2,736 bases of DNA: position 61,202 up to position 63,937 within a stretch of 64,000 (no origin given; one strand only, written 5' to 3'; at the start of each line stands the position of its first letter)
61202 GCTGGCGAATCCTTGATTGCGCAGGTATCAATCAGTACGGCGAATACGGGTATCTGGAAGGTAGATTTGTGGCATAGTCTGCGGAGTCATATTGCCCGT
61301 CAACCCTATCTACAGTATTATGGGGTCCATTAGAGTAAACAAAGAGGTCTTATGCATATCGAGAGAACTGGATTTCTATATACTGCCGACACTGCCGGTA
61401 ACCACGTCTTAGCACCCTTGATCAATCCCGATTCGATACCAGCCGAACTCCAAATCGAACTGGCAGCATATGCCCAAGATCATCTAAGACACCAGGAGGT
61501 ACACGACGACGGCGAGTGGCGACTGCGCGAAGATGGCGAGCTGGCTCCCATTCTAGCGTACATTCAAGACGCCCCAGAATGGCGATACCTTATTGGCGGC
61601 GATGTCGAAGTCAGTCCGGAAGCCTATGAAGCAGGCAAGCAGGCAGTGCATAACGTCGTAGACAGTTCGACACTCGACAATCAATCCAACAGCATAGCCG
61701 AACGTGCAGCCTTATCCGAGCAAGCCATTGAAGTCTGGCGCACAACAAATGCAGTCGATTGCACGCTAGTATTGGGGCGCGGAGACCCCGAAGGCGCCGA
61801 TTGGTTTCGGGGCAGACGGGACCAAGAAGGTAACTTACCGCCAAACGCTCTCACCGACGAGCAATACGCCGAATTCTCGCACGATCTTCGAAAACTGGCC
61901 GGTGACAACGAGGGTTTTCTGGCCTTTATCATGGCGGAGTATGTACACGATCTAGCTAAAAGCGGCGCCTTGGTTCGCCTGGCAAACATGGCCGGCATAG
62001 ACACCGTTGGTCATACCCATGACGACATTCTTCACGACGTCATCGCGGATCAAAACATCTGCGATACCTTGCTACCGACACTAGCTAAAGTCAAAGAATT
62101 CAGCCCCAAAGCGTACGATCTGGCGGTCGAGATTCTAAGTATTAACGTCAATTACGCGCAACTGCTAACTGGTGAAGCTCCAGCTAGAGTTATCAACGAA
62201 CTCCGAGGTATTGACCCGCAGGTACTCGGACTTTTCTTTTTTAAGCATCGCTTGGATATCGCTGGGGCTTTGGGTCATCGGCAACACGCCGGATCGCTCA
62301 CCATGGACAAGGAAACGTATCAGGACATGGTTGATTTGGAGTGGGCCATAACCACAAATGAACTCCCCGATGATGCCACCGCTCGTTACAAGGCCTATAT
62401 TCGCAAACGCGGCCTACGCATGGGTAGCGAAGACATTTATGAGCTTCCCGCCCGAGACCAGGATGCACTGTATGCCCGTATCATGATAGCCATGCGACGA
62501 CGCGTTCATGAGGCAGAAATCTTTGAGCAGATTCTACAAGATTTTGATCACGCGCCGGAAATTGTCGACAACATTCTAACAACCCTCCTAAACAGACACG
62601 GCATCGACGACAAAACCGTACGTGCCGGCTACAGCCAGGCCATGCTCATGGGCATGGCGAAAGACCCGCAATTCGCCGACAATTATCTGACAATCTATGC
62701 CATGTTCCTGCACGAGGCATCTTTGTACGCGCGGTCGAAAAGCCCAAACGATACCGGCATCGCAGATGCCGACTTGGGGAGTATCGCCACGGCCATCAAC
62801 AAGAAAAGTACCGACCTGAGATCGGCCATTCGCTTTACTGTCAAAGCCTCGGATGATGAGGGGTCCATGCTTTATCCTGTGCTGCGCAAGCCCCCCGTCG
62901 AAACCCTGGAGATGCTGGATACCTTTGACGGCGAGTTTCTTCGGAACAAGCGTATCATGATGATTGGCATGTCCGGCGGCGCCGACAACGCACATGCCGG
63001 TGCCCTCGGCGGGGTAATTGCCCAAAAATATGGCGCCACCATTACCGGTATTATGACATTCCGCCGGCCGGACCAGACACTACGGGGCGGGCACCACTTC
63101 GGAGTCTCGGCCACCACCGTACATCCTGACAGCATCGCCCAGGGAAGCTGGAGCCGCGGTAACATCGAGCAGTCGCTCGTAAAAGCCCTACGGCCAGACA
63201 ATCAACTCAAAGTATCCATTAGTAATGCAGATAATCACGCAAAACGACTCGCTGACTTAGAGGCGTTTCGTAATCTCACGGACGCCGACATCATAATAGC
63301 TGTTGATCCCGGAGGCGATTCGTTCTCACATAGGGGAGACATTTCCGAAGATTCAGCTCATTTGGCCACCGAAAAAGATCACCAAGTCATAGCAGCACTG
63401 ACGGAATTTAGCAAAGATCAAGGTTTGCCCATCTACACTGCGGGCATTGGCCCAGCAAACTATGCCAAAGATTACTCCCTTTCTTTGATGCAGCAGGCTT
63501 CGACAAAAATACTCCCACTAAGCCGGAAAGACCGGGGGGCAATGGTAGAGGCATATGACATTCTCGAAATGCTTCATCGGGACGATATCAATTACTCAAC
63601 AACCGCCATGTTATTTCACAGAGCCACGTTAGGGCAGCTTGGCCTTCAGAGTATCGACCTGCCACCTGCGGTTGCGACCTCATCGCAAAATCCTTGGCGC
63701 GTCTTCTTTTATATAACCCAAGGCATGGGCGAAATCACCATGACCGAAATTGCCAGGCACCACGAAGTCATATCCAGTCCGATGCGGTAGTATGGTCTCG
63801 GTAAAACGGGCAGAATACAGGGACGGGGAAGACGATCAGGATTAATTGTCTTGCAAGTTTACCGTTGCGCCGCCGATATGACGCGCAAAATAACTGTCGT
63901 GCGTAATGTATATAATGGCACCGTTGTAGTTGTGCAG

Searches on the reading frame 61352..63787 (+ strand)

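Call 32: search_protein_families(library=pfam, proteins=[window:61352-63787:+])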
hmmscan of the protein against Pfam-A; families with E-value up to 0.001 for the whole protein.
window:61352-63787:+ (812 aa): 2 families
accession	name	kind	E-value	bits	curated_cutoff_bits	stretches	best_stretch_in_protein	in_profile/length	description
PF20717.2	DUF6829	-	7.4e-15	55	27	1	165-483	76-397/408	Family of unknown function (DUF6829)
PF06626.17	DUF1152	-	0.00052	19.8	27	0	575-660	50-133/295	Protein of unknown function (DUF1152)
